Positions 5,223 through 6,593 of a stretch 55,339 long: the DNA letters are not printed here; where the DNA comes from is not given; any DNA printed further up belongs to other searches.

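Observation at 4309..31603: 27-kb single-strand catabolic supercluster for an N-heteroaromatic substrate, lacking the canonical lower pathway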

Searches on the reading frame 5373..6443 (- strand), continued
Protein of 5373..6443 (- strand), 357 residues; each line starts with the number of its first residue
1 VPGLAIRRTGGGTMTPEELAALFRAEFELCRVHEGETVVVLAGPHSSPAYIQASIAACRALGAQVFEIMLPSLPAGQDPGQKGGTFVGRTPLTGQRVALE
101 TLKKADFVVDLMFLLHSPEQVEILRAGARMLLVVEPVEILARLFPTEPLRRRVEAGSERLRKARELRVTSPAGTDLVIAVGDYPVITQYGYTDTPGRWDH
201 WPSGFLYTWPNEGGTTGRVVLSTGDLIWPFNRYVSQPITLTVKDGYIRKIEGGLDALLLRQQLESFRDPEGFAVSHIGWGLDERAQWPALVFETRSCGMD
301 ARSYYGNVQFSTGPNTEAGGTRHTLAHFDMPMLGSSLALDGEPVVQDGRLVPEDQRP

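Call 18: find_encoding_contigs(protein=P0017, flank=10000, max_places=2)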
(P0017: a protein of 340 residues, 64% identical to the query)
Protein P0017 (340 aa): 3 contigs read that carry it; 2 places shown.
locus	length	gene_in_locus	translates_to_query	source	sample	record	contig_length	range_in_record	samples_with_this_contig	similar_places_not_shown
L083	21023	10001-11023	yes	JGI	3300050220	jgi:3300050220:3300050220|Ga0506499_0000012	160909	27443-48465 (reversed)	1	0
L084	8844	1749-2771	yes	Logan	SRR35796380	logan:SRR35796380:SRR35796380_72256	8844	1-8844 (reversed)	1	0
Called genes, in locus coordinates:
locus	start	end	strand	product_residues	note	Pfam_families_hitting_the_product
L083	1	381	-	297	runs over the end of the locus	PF13714:PEP_mutase, PF00463:ICL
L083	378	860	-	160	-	PF10604:Polyketide_cyc2 (weak), PF03364:Polyketide_cyc, PF06240:COXG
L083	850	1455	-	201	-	PF22381:Staph_reg_Sar_Rot (weak), PF01047:MarR (faint), PF12802:MarR_2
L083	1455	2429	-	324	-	PF03401:TctC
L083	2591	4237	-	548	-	PF00501:AMP-binding, PF13193:AMP-binding_C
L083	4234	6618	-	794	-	PF01315:Ald_Xan_dh_C, PF02738:MoCoBD_1, PF20256:MoCoBD_2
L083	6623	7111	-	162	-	PF00111:Fer2, PF13085:Fer2_3 (weak), PF01799:Fer2_2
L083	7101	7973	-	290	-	PF00941:FAD_binding_5, PF03450:CO_deh_flav_C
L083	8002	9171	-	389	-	PF01266:DAO (faint), PF01494:FAD_binding_3, PF13450:NAD_binding_8, PF01593:Amino_oxidase (faint)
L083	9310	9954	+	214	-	PF00857:Isochorismatase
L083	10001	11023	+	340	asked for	PF26233:NicX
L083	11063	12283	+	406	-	PF13433:Peripla_BP_5, PF13458:Peripla_BP_6, PF01094:ANF_receptor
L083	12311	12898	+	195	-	PF02627:CMD (weak)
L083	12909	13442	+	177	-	-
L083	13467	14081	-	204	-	PF22381:Staph_reg_Sar_Rot (weak), PF12802:MarR_2, PF01047:MarR (weak), PF13463:HTH_27 (weak)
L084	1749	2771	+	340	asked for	PF26233:NicX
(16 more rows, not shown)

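Call 19: find_encoding_contigs(protein=P0014, flank=10000, max_places=2)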
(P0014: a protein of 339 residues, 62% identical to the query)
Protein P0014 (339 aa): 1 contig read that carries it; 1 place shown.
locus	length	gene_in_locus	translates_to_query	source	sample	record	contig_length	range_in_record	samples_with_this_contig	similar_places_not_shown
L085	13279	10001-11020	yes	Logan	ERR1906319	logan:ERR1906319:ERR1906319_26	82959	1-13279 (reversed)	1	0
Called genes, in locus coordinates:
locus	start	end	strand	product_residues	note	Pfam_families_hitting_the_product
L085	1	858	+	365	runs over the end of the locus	PF02653:BPD_transp_2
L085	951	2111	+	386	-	PF13407:Peripla_BP_4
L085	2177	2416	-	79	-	-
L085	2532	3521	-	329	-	PF14525:AraC_binding_2, PF00165:HTH_AraC (faint), PF12833:HTH_18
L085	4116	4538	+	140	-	PF13577:SnoaL_4, PF12680:SnoaL_2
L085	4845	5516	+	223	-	PF00596:Aldolase_II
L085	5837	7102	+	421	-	PF00355:Rieske, PF00848:Ring_hydroxyl_A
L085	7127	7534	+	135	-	-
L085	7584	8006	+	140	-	PF07366:SnoaL, PF12680:SnoaL_2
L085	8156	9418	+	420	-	PF01512:Complex1_51K, PF10589:NADH_4Fe-4S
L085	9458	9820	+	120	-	PF01257:2Fe-2S_thioredx (weak)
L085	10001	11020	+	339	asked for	PF26233:NicX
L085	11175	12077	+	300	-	PF01557:FAA_hydrolase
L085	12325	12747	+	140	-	PF02311:AraC_binding (weak), PF07883:Cupin_2 (weak)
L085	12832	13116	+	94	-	-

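Call 43: search_protein_families(library=pfam, proteins=[L065:479-1342:-, L065:1350-2345:-, L065:2370-3155:-, L065:4242-5516:+, L065:5553-6863:+, L065:6860-7375:+, L065:7284-8360:+, L065:8376-9134:+, L065:9146-9970:+, L065:11080-11649:+], max_evalue=0.001)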
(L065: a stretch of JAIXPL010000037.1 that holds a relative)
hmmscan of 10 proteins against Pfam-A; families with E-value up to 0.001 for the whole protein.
L065:479-1342:- (287 aa): 2 families
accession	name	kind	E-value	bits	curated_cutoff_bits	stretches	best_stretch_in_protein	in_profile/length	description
PF00941.27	FAD_binding_5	-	1.1e-45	155.9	27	1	5-171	2-167/170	FAD binding domain in molybdopterin dehydrogenase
PF03450.22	CO_deh_flav_C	-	4e-19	69.1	25.5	1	180-280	1-101/102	CO dehydrogenase flavoprotein C-terminal domain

L065:1350-2345:- (331 aa): 2 families
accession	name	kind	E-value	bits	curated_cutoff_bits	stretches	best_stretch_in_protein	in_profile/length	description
PF12974.12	Phosphonate-bd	-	9.2e-07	28.9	27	1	29-136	28-136/242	ABC transporter, phosphonate, periplasmic substrate-binding protein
PF09084.16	NMT1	-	4.4e-06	27.2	20.5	1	44-137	35-123/216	NMT1/THI5 like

L065:2370-3155:- (261 aa): 1 family
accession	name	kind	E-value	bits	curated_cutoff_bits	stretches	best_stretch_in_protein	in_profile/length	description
PF03401.19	TctC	-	2.9e-58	198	27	1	2-258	16-274/274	Tripartite tricarboxylate transporter family receptor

L065:4242-5516:+ (424 aa): 11 families
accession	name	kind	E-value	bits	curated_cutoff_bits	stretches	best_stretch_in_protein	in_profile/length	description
PF07992.20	Pyr_redox_2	-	8.8e-63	212.9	26.1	1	9-308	2-291/291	Pyridine nucleotide-disulphide oxidoreductase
PF14759.12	Reductase_C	-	5.7e-17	62.4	25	1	327-410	1-83/85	Reductase C-terminal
PF00070.33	Pyr_redox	-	7.7e-16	58.8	22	1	151-227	2-79/82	Pyridine nucleotide-disulphide oxidoreductase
PF01266.30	DAO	-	2.5e-08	34.3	27.9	0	151-180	2-31/353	FAD dependent oxidoreductase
PF13738.12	Pyr_redox_3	-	3.2e-07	30.3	30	1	148-282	164-305/305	Pyridine nucleotide-disulphide oxidoreductase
PF13454.12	NAD_binding_9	-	2.8e-06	27.8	21.8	0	196-243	107-153/155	FAD-NAD(P)-binding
PF03486.20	HI0933_like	-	0.00021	21.3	50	0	151-183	3-35/244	HI0933-like protein Rossmann domain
PF12831.13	FAD_oxidored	-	0.00029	20.7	27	1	152-219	3-74/416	FAD dependent oxidoreductase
PF13450.12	NAD_binding_8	-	0.00037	21.1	21.9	0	153-185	1-33/68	NAD(P)-binding Rossmann-like domain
PF01593.30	Amino_oxidase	-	0.00038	20.3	19.8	0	201-244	213-256/443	Flavin containing amine oxidoreductase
PF01262.27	AlaDh_PNT_C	-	0.00096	19.1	23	0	149-181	29-61/214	Alanine dehydrogenase/PNT, C-terminal domain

L065:5553-6863:+ (436 aa): 2 families
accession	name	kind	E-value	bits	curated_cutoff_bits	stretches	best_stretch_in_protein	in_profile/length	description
PF00355.32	Rieske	-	1.5e-18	67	20.3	1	55-139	1-83/88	Rieske [2Fe-2S] domain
PF00848.25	Ring_hydroxyl_A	-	1.8e-17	64.4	24.9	1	203-427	6-206/208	Ring hydroxylating alpha subunit (catalytic domain)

L065:6860-7375:+ (171 aa): 2 families
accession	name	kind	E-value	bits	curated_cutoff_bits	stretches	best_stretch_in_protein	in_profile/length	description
PF13577.12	SnoaL_4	-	4e-13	49.9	24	1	18-155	3-126/126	SnoaL-like domain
PF00866.24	Ring_hydroxyl_B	-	5.1e-08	33.5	27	1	33-163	4-142/144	Ring hydroxylating beta subunit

L065:7284-8360:+ (358 aa): 1 family
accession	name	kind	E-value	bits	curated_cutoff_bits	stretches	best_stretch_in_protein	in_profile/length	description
PF04909.20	Amidohydro_2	-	5.6e-40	138.3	26.4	1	71-358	11-289/289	Amidohydrolase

L065:8376-9134:+ (252 aa): 1 family
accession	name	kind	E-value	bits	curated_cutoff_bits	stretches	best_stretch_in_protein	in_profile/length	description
PF17645.6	Amdase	-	1.3e-14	54.8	25.9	1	39-247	24-228/228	Arylmalonate decarboxylase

L065:9146-9970:+ (274 aa): 3 families
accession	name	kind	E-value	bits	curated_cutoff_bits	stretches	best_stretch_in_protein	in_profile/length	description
PF00561.26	Abhydrolase_1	-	1.8e-24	87.2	25.8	1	35-258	2-244/245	alpha/beta hydrolase fold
PF12697.13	Abhydrolase_6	-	3.9e-17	64.1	26.3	1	36-261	1-213/217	Alpha/beta hydrolase family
PF12146.15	Hydrolase_4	-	1.8e-10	41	27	1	32-235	3-213/239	Serine aminopeptidase, S33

L065:11080-11649:+ (189 aa): 1 family
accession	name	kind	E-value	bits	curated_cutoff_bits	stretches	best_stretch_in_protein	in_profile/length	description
PF00857.26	Isochorismatase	-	1.2e-36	126.9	27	1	9-182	3-174/175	Isochorismatase domain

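Call 53: search_protein_families(library=pfam, proteins=[L012:930-2081:-, L012:2185-2574:-, L012:2584-3435:-, L012:4658-5530:+, L012:5661-6191:+, L060:6853-8499:+, L060:8528-9505:+, L060:11084-12292:+, L060:12289-12978:-, L060:17931-19124:+], max_evalue=0.001)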
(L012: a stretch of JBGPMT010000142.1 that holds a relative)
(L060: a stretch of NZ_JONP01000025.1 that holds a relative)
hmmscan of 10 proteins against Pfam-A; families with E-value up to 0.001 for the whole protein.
L012:930-2081:- (383 aa): 1 family
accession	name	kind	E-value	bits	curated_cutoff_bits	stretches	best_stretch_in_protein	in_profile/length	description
PF01717.24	Meth_synt_2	-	4.4e-15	56.2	21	2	9-82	3-76/324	Cobalamin-independent synthase, Catalytic domain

L012:2185-2574:- (129 aa): 1 family
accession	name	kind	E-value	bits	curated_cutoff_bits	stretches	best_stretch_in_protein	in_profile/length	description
PF01042.26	Ribonuc_L-PSP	-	8.8e-31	106.9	27.3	1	13-124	7-119/121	Endoribonuclease L-PSP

L012:2584-3435:- (283 aa): 2 families
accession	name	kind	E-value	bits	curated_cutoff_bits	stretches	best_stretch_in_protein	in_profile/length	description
PF00903.31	Glyoxalase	-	3.9e-25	89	20.6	2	134-250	1-121/121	Glyoxalase/Bleomycin resistance protein/Dioxygenase superfamily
PF18029.7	Glyoxalase_6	-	0.00012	23.2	23.6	0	15-113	2-102/106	Glyoxalase-like domain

L012:4658-5530:+ (290 aa): 5 families
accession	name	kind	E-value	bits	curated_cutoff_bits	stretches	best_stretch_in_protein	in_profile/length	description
PF00561.26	Abhydrolase_1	-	1.1e-35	123.9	25.8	2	20-120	1-102/245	alpha/beta hydrolase fold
PF12697.13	Abhydrolase_6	-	2.9e-24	87.4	26.3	1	22-251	1-216/217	Alpha/beta hydrolase family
PF12146.15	Hydrolase_4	-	2.7e-16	60.1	27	1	21-241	6-234/239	Serine aminopeptidase, S33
PF08386.16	Abhydrolase_4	-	3.3e-05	24.4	21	1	200-258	34-92/103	TAP-like protein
PF03096.20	Ndr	-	3.3e-05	23.2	23.3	1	19-253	23-272/283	Ndr family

L012:5661-6191:+ (176 aa): 1 family
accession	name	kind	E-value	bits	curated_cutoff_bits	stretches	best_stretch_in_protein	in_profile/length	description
PF06508.19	QueC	-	1.8e-54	184.9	22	1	5-165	54-209/210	Queuosine biosynthesis protein QueC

L060:6853-8499:+ (548 aa): 2 families
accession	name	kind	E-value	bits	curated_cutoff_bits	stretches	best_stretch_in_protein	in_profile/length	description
PF00501.34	AMP-binding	-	1.4e-64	218.7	29.9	1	34-395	3-384/384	AMP-binding enzyme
PF13193.12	AMP-binding_C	-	8.9e-10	39.8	24.5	1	446-522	1-76/76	AMP-binding enzyme C-terminal domain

L060:8528-9505:+ (325 aa): 3 families
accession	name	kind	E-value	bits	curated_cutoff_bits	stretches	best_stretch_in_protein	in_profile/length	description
PF00107.32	ADH_zinc_N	-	4.6e-26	91.7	31.8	1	146-275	1-125/129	Zinc-binding dehydrogenase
PF08240.17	ADH_N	-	1.7e-14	54.3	23.5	1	21-105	1-104/104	Alcohol dehydrogenase GroES-like domain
PF13602.12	ADH_zinc_N_2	-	8.7e-14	53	27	1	179-320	2-133/134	Zinc-binding dehydrogenase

L060:11084-12292:+ (402 aa): 4 families
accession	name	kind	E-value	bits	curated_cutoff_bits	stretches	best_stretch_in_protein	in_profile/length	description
PF01494.25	FAD_binding_3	-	1.2e-26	94.2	22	1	5-343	2-345/349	FAD binding domain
PF13450.12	NAD_binding_8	-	1.6e-06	28.7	21.9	1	9-40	1-32/68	NAD(P)-binding Rossmann-like domain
PF05834.18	Lycopene_cycl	-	1.7e-05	24.5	23.4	1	9-164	4-144/380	Lycopene cyclase protein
PF04820.20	Trp_halogenase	-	5e-05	22.8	21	1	6-114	1-115/458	Tryptophan halogenase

L060:12289-12978:- (229 aa): 2 families
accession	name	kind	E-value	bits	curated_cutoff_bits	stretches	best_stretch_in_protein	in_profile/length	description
PF17939.6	TetR_C_30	-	9.6e-25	87.6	26.3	1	99-208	1-115/115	Tetracyclin repressor-like, C-terminal domain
PF00440.29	TetR_N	-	5.2e-14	52.2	24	1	20-65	1-46/47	Bacterial regulatory proteins, tetR family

L060:17931-19124:+ (397 aa): 6 families
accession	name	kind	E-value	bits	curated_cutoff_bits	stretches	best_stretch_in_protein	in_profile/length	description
PF01494.25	FAD_binding_3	-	1.8e-26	93.7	22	1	6-345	3-346/349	FAD binding domain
PF13450.12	NAD_binding_8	-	4.4e-06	27.3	21.9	1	9-40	1-32/68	NAD(P)-binding Rossmann-like domain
PF07992.20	Pyr_redox_2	-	1.7e-05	24.8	26.1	1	6-35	2-31/291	Pyridine nucleotide-disulphide oxidoreductase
PF00890.30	FAD_binding_2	-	8.9e-05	22.3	20.4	1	7-38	2-33/414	FAD binding domain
PF01593.30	Amino_oxidase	-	0.00038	20.3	19.8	0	117-155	213-251/443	Flavin containing amine oxidoreductase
PF12831.13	FAD_oxidored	-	0.00079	19.3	27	1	7-40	2-35/416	FAD dependent oxidoreductase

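Call 67: search_protein_families(library=pfam, proteins=[L006:5645-6199:+, L006:6289-6792:+, L006:7018-7341:+, L006:7399-9057:+, L006:9090-9977:+, L006:11185-11640:+, L006:11644-13422:-, L006:14201-14923:+, L006:14925-15809:+, L006:636-1754:+], max_evalue=0.001)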
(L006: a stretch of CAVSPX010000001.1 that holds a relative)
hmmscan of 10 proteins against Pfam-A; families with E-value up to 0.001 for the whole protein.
L006:5645-6199:+ (184 aa): 1 family
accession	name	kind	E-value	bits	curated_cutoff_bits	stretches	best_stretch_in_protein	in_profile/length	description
PF09523.15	DUF2390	-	1.8e-32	112.2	25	1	13-121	2-106/106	Protein of unknown function (DUF2390)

L006:6289-6792:+ (167 aa): 1 family
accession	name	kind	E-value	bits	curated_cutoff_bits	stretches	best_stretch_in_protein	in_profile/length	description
PF02441.25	Flavoprotein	-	7.7e-33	113.8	22.7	1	2-147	24-159/162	Flavoprotein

L006:7018-7341:+ (107 aa): 1 family
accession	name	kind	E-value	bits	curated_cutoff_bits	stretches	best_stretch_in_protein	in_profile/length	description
PF02627.25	CMD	-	4.7e-20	71.8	23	1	14-96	2-83/84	Carboxymuconolactone decarboxylase family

L006:7399-9057:+ (552 aa): 3 families
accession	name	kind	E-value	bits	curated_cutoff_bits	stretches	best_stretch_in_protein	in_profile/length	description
PF01977.22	UbiD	-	1.7e-51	174.8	23.3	1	125-327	6-202/206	3-octaprenyl-4-hydroxybenzoate carboxy-lyase Rift-related domain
PF20696.2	UbiD_C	-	3.4e-12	46.9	24.2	1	343-464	8-127/127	3-octaprenyl-4-hydroxybenzoate carboxy-lyase C-terminal domain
PF20695.2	UbiD_N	-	4.3e-05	24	24.3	1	25-114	1-77/78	3-octaprenyl-4-hydroxybenzoate carboxy-lyase N-terminal domain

L006:9090-9977:+ (295 aa): 3 families
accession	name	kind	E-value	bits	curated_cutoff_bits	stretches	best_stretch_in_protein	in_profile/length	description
PF20434.5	BD-FAE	-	2.4e-23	83.2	26.8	1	63-162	1-104/215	BD-FAE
PF07859.19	Abhydrolase_3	-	1.7e-13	51.2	25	1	79-187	2-112/210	alpha/beta hydrolase fold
PF00135.34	COesterase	-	1.1e-12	48.2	27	1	129-169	165-205/515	Carboxylesterase family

L006:11185-11640:+ (151 aa): 1 family
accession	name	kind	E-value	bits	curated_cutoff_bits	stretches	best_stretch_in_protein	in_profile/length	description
PF05425.18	CopD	-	1.8e-09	38.4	32.1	1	45-145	2-102/105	Copper resistance protein D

L006:11644-13422:- (592 aa): 3 families
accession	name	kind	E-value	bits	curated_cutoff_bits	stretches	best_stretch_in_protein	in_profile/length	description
PF02775.26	TPP_enzyme_C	-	1.2e-18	67.8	21.9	1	432-586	6-150/151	Thiamine pyrophosphate enzyme, C-terminal TPP binding domain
PF02776.23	TPP_enzyme_N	-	2.2e-18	66.6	26.8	1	21-127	4-108/119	Thiamine pyrophosphate enzyme, N-terminal TPP binding domain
PF00205.28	TPP_enzyme_M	-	1e-05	25.7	30.4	1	218-307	3-95/137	Thiamine pyrophosphate enzyme, central domain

L006:14201-14923:+ (240 aa): 1 family
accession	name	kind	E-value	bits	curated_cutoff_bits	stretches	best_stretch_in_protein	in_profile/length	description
PF00857.26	Isochorismatase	-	7.2e-34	117.8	27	1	70-219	24-174/175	Isochorismatase domain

L006:14925-15809:+ (294 aa): 1 family
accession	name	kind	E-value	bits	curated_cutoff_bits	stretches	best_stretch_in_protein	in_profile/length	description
PF01522.26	Polysacc_deac_1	-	0.00069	20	23.1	0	66-173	14-120/124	Polysaccharide deacetylase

L006:636-1754:+ (372 aa): 4 families
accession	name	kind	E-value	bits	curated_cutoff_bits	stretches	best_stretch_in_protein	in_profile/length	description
PF07883.17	Cupin_2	-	1.2e-12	47.8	27.2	1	74-147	2-69/70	Cupin domain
PF00190.28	Cupin_1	-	1.9e-06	28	22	0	77-154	40-121/151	Cupin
PF02041.22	Auxin_BP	-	1e-05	25.7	21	1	73-161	47-140/167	Auxin binding protein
PF12973.13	Cupin_7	-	0.00015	21.9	27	0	45-102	10-65/105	ChrR Cupin-like domain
